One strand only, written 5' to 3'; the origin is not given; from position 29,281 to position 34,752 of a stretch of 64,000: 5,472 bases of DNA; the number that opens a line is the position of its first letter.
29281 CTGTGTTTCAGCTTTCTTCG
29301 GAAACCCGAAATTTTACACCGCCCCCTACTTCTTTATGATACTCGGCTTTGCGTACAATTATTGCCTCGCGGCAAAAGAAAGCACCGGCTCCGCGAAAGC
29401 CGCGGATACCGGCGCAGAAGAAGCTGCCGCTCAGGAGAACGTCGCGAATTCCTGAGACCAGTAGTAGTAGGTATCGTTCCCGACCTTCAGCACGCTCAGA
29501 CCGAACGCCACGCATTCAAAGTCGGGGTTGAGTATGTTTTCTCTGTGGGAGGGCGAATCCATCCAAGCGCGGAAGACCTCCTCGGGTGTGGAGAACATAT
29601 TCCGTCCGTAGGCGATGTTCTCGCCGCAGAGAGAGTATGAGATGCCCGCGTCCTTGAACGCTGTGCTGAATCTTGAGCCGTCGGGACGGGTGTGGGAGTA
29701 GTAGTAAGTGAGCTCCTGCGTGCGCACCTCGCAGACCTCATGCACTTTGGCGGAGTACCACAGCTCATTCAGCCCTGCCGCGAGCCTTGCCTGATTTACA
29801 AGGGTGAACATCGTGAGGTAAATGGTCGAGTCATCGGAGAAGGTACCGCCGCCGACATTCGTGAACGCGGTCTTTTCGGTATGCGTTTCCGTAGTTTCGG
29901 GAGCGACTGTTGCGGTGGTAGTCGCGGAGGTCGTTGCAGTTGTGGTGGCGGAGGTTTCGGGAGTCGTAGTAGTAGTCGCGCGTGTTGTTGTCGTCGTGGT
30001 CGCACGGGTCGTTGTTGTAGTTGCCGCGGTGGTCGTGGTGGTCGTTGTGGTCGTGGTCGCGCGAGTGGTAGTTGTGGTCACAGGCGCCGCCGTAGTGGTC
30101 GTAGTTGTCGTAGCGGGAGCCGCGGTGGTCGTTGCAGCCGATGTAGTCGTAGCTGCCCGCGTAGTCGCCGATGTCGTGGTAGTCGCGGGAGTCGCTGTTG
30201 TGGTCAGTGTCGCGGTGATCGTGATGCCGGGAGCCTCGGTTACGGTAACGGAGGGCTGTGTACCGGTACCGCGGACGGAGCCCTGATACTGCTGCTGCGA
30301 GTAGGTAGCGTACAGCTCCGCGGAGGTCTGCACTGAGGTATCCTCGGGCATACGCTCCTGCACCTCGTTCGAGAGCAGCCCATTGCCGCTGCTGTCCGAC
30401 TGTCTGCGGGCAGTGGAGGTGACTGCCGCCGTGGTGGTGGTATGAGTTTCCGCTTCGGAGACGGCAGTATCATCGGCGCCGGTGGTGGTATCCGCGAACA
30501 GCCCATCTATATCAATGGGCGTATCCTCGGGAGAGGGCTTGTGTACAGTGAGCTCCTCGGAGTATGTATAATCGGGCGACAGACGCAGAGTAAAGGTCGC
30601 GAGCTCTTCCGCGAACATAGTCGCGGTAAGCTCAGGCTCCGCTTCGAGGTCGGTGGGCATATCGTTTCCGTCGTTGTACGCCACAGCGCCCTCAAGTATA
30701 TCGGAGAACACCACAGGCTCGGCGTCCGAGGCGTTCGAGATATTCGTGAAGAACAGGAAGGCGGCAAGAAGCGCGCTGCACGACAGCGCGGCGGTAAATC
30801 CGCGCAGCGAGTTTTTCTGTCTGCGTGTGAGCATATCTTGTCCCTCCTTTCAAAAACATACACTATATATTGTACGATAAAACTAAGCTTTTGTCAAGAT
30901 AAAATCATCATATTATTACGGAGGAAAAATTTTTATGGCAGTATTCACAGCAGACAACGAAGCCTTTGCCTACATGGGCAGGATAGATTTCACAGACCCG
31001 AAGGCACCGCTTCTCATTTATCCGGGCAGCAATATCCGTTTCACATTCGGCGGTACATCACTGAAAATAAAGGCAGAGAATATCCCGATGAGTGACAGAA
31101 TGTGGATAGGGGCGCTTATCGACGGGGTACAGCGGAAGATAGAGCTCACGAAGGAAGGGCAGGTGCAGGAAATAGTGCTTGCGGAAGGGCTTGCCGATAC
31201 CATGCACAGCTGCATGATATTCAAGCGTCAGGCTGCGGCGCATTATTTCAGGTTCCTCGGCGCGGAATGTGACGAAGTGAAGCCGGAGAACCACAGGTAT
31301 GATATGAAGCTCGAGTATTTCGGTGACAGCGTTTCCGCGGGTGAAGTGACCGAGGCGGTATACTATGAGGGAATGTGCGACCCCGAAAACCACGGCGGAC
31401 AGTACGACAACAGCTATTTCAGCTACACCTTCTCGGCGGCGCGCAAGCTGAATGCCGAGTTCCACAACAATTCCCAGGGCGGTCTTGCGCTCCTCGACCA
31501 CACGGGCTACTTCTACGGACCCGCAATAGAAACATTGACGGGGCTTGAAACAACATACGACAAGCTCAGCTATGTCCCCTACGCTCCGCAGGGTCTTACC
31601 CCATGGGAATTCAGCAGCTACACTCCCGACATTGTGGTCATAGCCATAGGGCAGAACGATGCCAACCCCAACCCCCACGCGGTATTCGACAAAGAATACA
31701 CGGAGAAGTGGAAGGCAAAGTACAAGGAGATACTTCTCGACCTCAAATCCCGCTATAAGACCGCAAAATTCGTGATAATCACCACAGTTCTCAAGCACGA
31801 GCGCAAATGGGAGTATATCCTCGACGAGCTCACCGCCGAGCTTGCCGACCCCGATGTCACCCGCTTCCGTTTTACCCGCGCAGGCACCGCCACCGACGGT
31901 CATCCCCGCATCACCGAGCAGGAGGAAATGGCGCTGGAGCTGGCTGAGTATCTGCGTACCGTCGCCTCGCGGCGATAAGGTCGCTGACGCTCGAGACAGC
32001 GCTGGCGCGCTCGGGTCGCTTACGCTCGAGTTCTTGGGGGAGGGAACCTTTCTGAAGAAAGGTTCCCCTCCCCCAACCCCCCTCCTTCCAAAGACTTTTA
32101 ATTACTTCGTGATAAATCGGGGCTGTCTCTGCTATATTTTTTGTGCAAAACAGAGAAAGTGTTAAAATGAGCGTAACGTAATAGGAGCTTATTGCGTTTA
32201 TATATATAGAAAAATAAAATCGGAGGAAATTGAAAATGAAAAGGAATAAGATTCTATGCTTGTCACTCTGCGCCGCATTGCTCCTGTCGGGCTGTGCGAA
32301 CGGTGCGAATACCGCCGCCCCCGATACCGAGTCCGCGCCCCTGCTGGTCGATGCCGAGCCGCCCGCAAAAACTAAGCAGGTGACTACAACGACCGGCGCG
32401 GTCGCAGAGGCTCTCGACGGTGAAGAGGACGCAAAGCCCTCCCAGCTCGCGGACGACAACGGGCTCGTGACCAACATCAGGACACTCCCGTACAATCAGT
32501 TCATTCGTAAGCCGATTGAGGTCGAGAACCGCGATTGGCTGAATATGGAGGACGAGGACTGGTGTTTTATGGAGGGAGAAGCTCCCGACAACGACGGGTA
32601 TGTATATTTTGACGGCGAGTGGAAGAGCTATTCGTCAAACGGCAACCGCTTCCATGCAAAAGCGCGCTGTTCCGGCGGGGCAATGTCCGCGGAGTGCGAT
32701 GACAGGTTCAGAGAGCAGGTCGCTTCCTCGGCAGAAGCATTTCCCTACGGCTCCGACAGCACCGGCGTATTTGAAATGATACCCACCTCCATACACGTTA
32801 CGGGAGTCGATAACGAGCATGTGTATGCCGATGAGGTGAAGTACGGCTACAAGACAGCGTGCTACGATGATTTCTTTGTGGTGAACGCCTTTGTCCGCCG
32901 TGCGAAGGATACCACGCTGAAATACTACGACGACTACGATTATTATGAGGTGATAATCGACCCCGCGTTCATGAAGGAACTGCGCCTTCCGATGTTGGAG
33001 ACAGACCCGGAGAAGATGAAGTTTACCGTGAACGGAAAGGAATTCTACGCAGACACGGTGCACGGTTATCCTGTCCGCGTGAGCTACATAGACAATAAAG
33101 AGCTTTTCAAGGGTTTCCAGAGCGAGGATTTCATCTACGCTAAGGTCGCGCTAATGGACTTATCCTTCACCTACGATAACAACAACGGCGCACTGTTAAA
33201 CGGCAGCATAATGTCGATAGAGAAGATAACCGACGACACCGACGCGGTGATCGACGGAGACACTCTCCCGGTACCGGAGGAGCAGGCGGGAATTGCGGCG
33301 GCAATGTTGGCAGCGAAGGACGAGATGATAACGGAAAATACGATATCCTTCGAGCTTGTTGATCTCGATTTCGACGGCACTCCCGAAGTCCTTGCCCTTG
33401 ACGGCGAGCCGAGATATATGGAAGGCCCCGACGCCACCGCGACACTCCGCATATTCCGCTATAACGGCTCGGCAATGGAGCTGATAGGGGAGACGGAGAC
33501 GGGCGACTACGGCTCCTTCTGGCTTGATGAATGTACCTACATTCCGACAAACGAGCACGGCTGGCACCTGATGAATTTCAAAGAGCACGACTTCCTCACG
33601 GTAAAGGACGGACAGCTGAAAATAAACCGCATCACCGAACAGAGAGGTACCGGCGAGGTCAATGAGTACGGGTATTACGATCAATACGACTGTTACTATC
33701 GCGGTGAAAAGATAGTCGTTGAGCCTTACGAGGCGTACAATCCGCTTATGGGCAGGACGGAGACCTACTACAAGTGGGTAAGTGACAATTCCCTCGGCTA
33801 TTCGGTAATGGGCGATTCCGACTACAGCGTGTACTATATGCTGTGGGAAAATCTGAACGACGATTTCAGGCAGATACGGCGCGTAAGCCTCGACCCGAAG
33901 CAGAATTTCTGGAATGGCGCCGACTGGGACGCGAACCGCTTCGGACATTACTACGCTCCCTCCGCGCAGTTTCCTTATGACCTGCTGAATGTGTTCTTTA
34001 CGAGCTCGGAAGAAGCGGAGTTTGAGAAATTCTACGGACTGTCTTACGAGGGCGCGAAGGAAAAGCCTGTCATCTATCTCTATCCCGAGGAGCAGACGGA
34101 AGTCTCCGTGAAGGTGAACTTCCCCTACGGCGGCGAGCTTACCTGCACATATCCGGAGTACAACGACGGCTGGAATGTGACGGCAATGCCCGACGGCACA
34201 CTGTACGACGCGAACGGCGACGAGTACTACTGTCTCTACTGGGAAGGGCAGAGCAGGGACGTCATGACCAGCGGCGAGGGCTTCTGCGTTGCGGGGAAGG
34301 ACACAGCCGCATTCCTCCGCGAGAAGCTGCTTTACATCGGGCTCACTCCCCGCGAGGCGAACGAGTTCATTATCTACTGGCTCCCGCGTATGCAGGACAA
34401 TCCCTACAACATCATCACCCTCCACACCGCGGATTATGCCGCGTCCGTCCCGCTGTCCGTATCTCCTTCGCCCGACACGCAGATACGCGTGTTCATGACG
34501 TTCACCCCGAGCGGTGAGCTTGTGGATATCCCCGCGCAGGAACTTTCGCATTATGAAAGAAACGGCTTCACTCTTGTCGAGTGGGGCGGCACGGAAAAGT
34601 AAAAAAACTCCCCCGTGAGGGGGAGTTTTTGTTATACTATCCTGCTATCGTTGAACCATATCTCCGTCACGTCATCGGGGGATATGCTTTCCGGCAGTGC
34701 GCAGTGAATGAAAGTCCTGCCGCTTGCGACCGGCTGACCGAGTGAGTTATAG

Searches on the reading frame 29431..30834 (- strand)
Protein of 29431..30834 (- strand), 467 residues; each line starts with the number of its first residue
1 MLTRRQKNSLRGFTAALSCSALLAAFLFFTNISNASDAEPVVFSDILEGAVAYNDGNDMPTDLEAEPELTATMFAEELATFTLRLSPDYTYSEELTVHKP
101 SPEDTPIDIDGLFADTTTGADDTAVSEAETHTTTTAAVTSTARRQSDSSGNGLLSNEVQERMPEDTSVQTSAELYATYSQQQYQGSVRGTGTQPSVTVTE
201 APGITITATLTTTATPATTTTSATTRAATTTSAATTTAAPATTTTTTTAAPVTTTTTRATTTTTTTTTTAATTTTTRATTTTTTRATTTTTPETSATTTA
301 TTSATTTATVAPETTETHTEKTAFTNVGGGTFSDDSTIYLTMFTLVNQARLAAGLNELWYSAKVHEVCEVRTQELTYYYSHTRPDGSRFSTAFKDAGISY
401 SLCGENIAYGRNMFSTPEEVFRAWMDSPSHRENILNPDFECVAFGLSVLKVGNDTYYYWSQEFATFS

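Call 15: search_protein_families(library=pfam, proteins=[window:29431-30834:-], max_evalue=0.001)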
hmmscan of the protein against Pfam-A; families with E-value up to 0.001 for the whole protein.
window:29431-30834:- (467 aa): 1 family
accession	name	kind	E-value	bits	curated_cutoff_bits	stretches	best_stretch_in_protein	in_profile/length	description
PF00188.32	CAP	-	2.4e-14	54.6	21.1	1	344-463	2-117/117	Cysteine-rich secretory protein family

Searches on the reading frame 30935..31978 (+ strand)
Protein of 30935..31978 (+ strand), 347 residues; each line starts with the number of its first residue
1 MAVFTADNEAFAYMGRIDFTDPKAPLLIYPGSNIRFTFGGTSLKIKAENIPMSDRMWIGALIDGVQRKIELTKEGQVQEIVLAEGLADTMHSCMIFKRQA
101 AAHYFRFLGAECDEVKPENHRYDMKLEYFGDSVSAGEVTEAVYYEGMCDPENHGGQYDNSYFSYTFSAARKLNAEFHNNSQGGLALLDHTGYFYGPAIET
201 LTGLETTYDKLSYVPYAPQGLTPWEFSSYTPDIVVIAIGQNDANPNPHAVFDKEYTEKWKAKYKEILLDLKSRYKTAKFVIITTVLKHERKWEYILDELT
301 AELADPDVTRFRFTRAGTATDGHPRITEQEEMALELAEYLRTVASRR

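Call 15: search_protein_families(library=pfam, proteins=[window:30935-31978:+], max_evalue=0.001)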
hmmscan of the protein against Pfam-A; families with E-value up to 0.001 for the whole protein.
window:30935-31978:+ (347 aa): 3 families
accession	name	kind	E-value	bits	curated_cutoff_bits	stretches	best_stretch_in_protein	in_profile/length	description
PF17996.7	CE2_N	-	3.6e-22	78.9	27.9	1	13-114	1-100/108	Carbohydrate esterase 2 N-terminal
PF13472.12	Lipase_GDSL_2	-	4.9e-06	27.6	32.9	1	129-294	2-120/178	GDSL-like Lipase/Acylhydrolase family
PF00657.28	Lipase_GDSL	-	0.00016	22.4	23.6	1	129-280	4-123/208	GDSL-like Lipase/Acylhydrolase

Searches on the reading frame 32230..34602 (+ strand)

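Call 15: search_protein_families(library=pfam, proteins=[window:32230-34602:+], max_evalue=0.001)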
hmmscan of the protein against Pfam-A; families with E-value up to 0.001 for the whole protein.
window:32230-34602:+ (790 aa): 0 families

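Call 25: search_protein_families(library=pfam, proteins=[window:32230-34602:+], max_evalue=10)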
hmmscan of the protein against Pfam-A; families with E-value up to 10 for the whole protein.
window:32230-34602:+ (790 aa): 1 family
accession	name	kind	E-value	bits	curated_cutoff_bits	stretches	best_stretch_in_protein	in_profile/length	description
PF13517.12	FG-GAP_3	-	0.2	12.7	26.9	2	369-388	41-60/61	FG-GAP-like repeat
